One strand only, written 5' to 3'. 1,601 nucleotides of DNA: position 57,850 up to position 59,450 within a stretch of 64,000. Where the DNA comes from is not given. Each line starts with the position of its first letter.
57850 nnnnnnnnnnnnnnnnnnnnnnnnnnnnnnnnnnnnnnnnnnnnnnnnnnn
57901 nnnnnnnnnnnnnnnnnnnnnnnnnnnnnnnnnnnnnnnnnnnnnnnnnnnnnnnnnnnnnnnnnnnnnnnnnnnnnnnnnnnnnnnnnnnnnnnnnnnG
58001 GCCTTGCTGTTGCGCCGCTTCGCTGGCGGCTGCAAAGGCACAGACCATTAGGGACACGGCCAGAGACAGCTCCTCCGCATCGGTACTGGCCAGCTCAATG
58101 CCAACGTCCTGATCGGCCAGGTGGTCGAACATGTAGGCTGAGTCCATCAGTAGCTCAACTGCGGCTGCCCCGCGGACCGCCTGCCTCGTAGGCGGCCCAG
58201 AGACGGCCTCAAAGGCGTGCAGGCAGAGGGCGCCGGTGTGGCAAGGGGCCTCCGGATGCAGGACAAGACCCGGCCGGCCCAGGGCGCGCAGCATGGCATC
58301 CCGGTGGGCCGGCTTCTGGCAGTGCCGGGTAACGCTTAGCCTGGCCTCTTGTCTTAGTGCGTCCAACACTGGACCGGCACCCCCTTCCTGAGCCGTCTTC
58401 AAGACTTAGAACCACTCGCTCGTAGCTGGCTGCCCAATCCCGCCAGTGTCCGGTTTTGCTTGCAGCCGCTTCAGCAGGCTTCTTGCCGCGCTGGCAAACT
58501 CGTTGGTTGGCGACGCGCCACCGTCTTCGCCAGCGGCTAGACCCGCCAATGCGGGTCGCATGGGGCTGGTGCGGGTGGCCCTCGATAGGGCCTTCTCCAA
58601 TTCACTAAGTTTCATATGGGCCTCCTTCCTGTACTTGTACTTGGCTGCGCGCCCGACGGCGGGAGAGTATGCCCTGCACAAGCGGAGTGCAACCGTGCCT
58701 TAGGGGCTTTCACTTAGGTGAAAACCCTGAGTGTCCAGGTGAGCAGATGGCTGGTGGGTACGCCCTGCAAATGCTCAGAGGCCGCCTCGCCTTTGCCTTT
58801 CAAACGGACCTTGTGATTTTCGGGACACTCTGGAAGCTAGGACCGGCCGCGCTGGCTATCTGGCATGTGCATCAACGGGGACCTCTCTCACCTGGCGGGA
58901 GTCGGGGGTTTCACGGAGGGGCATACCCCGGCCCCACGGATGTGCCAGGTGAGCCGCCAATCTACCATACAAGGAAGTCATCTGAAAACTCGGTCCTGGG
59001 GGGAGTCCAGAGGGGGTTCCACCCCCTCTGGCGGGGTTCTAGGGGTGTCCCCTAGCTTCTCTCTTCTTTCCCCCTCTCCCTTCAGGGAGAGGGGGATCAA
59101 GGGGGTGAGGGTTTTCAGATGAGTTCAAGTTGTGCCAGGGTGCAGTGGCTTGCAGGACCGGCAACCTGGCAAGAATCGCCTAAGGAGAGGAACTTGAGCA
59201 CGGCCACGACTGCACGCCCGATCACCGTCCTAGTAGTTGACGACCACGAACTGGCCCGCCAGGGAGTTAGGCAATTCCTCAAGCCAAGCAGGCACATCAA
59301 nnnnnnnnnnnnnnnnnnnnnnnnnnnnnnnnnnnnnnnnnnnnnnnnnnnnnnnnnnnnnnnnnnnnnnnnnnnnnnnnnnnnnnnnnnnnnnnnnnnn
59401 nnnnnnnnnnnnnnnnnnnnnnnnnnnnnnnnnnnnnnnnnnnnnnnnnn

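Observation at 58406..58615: Unannotated 69-aa ORF with a strong RBS and a penultimate tryptophan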

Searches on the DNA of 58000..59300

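Call 63: search_rna_families(source=window, start=58000, end=59300, threshold=evalue, max_evalue=1)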
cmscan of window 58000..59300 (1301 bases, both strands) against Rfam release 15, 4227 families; matches with E-value up to 1: 5.
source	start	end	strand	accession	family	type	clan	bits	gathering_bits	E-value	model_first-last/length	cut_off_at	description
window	59004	59101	-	RF02865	ncS01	Gene; sRNA;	-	29.2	58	0.0086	1-110/110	no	Burkholderia sRNA 1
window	59064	59101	-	RF03849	MIR1219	Gene; miRNA;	-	24.3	79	0.033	23-60/82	no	MIR1219 microRNA precursor family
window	59056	59099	-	RF00381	Antizyme_FSE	Cis-reg; frameshift_element;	-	22.3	40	0.059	1-59/59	no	Antizyme RNA frameshifting stimulation element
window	59066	59096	-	RF03537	Flavi_TBFV_SL6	Cis-reg;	-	21.5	38.3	0.014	1-45/45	no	Tick-borne Flavivirus short stem-loop SL6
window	59062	59105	+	RF04240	mir-4716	Gene; miRNA;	-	18.9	76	0.91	1-84/84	no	mir-4716 microRNA precursor family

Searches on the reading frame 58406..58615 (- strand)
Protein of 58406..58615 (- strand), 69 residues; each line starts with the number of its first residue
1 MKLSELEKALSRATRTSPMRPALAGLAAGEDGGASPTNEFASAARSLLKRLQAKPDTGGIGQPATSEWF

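Call 3: search_protein_families(library=pfam, proteins=[window:58406-58615:-], max_evalue=0.1)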
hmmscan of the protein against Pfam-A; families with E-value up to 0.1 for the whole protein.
window:58406-58615:- (69 aa): 0 families

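Call 4: search_protein_families(library=ncbifam, proteins=[window:58406-58615:-], max_evalue=0.1)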
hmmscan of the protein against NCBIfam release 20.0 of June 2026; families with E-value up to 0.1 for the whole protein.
window:58406-58615:- (69 aa): 0 families

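Call 11: search_protein_representatives(protein=window:58406-58615:-)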
Query: 69 residues. Proteins with E-value up to 0.001 (for the whole library): 6; up to 1e-10: 1; up to 1e-30: 1. The best 6 are listed.
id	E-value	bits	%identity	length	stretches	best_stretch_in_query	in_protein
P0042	1.9e-36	138.3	100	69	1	1-69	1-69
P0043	1.8e-08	50.3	47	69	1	1-68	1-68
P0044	3.7e-08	49.3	51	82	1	1-69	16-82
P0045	3.0e-07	46.5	50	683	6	35-57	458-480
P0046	1.5e-05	41.1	43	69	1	1-68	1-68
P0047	4.2e-04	36.6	44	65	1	1-54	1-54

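Call 37: find_homologous_proteins(query=A2, max_evalue=0.01)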
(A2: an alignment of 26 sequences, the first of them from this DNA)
Query A2 (26 sequences) (69 aa, profile of the alignment): 46 proteins with E <= 0.01 among 1568 candidates.
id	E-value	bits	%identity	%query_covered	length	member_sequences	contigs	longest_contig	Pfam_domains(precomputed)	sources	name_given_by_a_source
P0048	5.7e-27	111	32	99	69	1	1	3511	-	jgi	jgi:hypothetical protein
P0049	1.3e-26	110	30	100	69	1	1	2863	-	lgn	-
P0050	2.8e-26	109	32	99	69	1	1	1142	-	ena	-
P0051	8.1e-26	108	34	100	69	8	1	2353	-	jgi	jgi:hypothetical protein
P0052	1.6e-25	107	28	99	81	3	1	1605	-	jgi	jgi:hypothetical protein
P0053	2.2e-25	106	34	99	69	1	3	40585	-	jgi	jgi:hypothetical protein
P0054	2.7e-25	106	31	99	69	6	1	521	-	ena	-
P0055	3.7e-25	106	29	99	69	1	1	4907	-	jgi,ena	-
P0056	4.6e-25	105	32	100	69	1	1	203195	-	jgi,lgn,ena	-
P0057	6.1e-25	105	31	99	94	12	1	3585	-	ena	-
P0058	2.9e-24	103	30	100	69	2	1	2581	-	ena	-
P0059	3.2e-24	103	29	99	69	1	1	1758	-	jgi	jgi:hypothetical protein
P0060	5.3e-24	102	30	100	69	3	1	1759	-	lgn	-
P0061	9.7e-24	101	30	100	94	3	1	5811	-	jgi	jgi:hypothetical protein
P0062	3.0e-22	96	44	72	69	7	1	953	-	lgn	-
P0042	2.0e-18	84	100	100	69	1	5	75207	-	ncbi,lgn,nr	ncbi:MAG: hypothetical protein HYY00_08275 [Chloroflexi bacterium]|nr:hypothetical protein [Chlorofl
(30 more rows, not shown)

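Call 53: predict_structure(alignment_id=A4)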
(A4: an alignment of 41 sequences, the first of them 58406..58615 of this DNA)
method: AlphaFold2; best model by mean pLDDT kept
length: 69 residues; sequences in the alignment: 41
mean_pLDDT: 58.3   pTM: 0.27
mean pLDDT of the five models: 58.3, 57.4, 56.9, 53.4, 49.6
residues with pLDDT >= 90: 0; 70-90: 17; 50-70: 26; < 50: 26
segments of 3 or more residues with pLDDT < 50: 23-34, 56-69
pLDDT, mean of each block of 10 residues (from residue 1): 71 62 49 54 72 53 46
secondary structure, 60 per line:
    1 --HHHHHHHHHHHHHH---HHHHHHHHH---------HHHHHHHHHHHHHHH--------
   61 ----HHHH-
elements in order: H3-16 H20-28 H38-52 H65-68

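Call 56: search_protein_families(library=pfam, alignment_id=A2, max_evalue=1)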
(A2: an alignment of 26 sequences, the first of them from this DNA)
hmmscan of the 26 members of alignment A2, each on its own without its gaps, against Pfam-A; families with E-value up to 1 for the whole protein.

A. member 1, seq(69 aa): 0 families

B. families by the number of members that match (of 26 scanned): 8 families
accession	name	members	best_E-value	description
PF11416.13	Syntaxin-5_N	3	0.0053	Syntaxin-5 N-terminal, Sly1p-binding domain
PF05363.17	Herpes_US12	2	0.054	Herpesvirus US12 family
PF10928.13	DUF2810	1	0.084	Protein of unknown function (DUF2810)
PF19685.4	DUF6187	1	0.095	Family of unknown function (DUF6187)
PF09692.15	Arb1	1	0.12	Argonaute siRNA chaperone (ARC) complex subunit Arb1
PF25596.1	CPSase_L_D1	1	0.14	Carbamoyl phosphate synthase preATP-grasp domain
PF18844.6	baeRF_family2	1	0.15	Bacterial archaeo-eukaryotic release factor family 2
PF16014.10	SAP130_C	1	0.18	Histone deacetylase complex subunit SAP130 C-terminus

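Call 60: find_encoding_contigs(protein=P0042, flank=10000, max_places=3)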
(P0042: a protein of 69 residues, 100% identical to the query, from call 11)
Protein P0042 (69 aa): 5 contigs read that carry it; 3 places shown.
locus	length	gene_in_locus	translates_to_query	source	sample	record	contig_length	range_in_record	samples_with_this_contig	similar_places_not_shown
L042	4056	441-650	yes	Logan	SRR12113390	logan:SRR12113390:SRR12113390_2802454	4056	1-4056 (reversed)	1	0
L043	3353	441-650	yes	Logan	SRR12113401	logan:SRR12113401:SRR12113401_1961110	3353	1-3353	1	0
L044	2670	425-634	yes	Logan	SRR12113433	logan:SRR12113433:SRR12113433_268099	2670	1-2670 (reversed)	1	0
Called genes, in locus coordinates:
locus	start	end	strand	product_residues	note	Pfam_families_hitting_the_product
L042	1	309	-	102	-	?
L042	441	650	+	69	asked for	-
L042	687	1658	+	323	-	PF00348:polyprenyl_synt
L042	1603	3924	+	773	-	PF02518:HATPase_c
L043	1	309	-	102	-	?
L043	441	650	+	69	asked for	-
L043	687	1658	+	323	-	PF00348:polyprenyl_synt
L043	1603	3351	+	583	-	?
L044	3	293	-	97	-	?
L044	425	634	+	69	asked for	-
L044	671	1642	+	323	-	PF00348:polyprenyl_synt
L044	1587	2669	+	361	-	?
